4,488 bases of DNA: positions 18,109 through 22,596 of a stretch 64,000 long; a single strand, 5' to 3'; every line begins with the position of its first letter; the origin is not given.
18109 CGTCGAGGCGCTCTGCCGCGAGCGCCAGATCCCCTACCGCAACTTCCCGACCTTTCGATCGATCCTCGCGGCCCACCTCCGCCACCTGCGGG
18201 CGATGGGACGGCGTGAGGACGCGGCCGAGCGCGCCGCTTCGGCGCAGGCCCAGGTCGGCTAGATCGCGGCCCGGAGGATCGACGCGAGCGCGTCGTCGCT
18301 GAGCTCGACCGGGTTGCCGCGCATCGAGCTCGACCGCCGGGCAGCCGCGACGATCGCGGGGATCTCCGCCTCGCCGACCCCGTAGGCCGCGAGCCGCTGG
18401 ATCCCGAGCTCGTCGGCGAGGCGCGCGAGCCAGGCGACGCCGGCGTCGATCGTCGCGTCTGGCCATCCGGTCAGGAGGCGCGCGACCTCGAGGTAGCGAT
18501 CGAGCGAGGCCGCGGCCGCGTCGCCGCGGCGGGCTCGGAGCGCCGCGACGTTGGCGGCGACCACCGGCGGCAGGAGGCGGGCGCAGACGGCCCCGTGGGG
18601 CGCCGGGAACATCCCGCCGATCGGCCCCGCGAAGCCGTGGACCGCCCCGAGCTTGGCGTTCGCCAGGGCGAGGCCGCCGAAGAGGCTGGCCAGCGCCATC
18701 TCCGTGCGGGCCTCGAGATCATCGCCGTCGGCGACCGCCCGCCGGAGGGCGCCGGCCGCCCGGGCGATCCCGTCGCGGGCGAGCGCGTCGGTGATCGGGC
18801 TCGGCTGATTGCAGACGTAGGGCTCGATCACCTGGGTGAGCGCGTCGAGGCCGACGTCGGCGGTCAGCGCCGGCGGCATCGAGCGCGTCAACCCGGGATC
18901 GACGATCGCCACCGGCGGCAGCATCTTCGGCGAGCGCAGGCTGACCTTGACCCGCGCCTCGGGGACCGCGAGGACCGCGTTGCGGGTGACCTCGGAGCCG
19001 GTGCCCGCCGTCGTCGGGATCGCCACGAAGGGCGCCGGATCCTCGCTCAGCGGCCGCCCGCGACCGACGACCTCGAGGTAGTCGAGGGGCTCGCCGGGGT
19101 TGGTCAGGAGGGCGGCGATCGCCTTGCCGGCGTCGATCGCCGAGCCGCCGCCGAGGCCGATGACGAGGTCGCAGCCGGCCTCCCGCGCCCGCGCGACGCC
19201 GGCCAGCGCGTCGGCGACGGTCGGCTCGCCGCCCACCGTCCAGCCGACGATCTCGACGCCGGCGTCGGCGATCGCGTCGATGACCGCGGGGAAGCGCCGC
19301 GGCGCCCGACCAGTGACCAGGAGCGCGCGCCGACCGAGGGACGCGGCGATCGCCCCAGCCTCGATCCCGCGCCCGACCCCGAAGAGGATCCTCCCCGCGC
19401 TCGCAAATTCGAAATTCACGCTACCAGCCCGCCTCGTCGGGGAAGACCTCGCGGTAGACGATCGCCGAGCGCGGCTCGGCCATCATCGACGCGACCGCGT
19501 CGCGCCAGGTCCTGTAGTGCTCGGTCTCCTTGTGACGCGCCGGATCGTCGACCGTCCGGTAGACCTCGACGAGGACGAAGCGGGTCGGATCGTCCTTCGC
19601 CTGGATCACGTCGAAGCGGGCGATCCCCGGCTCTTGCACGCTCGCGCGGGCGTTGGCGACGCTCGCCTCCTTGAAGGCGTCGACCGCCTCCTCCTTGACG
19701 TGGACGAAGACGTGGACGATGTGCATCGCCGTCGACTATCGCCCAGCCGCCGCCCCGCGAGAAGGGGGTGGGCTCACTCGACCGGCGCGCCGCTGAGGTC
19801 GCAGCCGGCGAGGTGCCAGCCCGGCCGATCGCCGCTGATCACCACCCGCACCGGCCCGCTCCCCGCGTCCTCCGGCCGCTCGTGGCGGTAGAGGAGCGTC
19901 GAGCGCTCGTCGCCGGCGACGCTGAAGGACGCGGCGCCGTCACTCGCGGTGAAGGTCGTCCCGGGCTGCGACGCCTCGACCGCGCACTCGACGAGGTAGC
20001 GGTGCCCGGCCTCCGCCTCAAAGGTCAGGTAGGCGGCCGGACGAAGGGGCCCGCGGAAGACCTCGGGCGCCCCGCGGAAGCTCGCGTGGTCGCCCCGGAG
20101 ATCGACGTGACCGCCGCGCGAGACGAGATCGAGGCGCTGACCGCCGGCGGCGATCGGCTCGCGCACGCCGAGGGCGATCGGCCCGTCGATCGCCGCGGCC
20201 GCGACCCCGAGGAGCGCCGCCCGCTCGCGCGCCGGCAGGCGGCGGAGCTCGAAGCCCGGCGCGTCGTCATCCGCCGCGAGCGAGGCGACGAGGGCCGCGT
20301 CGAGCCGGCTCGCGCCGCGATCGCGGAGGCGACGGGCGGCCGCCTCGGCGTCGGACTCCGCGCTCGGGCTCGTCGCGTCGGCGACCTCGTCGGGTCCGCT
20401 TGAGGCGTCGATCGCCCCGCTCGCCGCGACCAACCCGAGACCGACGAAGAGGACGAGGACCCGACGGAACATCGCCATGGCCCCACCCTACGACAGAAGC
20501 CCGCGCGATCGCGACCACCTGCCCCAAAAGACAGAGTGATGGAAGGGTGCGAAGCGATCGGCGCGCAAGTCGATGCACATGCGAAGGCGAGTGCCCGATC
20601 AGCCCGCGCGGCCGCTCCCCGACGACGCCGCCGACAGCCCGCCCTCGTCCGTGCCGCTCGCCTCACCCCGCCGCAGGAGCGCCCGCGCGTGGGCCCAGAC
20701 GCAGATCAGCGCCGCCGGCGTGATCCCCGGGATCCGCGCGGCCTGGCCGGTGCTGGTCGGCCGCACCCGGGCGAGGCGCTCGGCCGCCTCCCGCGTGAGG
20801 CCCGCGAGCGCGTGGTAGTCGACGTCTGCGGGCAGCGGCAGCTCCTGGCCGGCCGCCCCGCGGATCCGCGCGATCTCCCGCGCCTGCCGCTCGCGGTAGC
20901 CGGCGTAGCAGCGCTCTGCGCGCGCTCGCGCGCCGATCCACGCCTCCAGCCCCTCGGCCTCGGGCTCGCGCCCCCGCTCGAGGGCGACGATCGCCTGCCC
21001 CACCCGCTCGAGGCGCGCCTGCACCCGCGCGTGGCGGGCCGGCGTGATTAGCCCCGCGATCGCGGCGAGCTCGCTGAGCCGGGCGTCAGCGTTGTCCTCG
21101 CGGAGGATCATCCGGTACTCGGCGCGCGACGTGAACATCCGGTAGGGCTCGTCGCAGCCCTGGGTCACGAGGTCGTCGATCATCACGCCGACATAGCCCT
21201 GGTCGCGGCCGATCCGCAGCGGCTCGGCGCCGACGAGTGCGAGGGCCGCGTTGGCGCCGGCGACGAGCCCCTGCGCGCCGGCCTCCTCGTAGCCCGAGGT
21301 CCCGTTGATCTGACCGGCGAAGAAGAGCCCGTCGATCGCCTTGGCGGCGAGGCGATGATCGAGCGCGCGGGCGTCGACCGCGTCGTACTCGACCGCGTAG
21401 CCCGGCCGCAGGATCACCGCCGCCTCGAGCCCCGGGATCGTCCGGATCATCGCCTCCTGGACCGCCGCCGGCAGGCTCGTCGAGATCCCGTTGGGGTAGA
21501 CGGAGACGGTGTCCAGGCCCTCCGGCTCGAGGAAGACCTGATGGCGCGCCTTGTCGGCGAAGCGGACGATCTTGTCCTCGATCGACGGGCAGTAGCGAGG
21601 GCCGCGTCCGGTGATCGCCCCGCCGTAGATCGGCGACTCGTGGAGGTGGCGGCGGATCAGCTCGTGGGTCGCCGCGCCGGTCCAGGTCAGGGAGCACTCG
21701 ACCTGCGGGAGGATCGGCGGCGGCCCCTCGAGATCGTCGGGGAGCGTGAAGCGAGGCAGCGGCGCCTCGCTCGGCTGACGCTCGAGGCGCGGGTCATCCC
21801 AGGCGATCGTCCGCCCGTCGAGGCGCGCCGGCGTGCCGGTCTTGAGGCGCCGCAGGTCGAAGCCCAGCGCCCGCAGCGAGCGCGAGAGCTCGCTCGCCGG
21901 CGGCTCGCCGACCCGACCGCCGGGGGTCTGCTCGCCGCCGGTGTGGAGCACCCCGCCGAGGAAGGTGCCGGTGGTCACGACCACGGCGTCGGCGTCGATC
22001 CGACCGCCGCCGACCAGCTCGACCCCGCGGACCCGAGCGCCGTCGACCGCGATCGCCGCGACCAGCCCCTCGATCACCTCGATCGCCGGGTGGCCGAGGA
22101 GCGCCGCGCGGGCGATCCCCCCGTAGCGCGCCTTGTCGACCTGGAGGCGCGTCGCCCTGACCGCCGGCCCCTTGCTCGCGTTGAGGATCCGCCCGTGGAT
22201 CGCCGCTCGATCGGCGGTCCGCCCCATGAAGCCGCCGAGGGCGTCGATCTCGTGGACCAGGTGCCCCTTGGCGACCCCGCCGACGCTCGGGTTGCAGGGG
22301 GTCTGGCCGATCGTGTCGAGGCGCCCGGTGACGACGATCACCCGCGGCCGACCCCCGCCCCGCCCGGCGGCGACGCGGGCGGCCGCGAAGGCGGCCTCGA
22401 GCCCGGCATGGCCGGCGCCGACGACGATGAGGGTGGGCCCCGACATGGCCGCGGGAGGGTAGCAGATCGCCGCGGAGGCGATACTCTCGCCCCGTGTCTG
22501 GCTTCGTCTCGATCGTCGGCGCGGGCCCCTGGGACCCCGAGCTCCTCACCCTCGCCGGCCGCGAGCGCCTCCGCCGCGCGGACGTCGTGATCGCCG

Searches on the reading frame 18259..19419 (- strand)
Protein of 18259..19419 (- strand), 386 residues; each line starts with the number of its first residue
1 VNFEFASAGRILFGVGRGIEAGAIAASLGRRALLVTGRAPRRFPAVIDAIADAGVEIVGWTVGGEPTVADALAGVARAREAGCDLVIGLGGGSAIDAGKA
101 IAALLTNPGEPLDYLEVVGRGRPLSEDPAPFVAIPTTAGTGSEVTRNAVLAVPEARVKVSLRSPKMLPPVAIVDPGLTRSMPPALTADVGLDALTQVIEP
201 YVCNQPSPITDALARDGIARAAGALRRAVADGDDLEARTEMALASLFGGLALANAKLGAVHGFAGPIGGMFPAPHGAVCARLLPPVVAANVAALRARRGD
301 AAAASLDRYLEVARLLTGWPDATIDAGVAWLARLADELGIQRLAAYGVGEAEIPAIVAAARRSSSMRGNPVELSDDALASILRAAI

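Call 35: search_protein_families(library=pfam, proteins=[window:18259-19419:-], max_evalue=0.00001)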
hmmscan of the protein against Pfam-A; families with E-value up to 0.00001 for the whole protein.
window:18259-19419:- (386 aa): 3 families
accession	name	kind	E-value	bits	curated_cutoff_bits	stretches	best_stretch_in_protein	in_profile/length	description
PF00465.25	Fe-ADH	-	1.3e-45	155.4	31.3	1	10-175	3-168/168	Iron-containing alcohol dehydrogenase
PF25137.1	ADH_Fe_C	-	3.8e-35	121.8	27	1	186-385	1-193/194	Fe-containing alcohol dehydrogenase family, C-terminal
PF13685.12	Fe-ADH_2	-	1e-08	35.7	28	1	45-105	37-97/149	Iron-containing alcohol dehydrogenase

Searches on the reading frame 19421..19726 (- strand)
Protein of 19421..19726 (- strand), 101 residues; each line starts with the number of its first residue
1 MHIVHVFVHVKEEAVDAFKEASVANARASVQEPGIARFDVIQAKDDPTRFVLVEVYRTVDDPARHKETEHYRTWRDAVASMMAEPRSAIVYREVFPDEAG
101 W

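Call 63: search_protein_families(library=pfam, proteins=[window:19421-19726:-], max_evalue=0.00001)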
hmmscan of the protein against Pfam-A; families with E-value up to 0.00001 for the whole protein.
window:19421-19726:- (101 aa): 1 family
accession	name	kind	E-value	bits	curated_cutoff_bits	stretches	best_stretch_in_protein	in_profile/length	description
PF03992.22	ABM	-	3.5e-16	59.6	23.1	1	1-76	1-77/78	Antibiotic biosynthesis monooxygenase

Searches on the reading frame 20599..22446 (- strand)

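Call 64: search_protein_families(library=pfam, proteins=[window:20599-22446:-], max_evalue=0.00001)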
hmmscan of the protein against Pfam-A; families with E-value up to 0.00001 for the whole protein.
window:20599-22446:- (615 aa): 2 families
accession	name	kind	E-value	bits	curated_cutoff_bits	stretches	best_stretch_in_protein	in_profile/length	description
PF01134.28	GIDA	-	5.2e-139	464.1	22.1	1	6-406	2-389/391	Glucose inhibited division protein A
PF13932.14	SAM_GIDA_C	-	3.7e-17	62.3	27.1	1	535-582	8-55/57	tRNA modifying enzyme MnmG/GidA C-terminal helical bundle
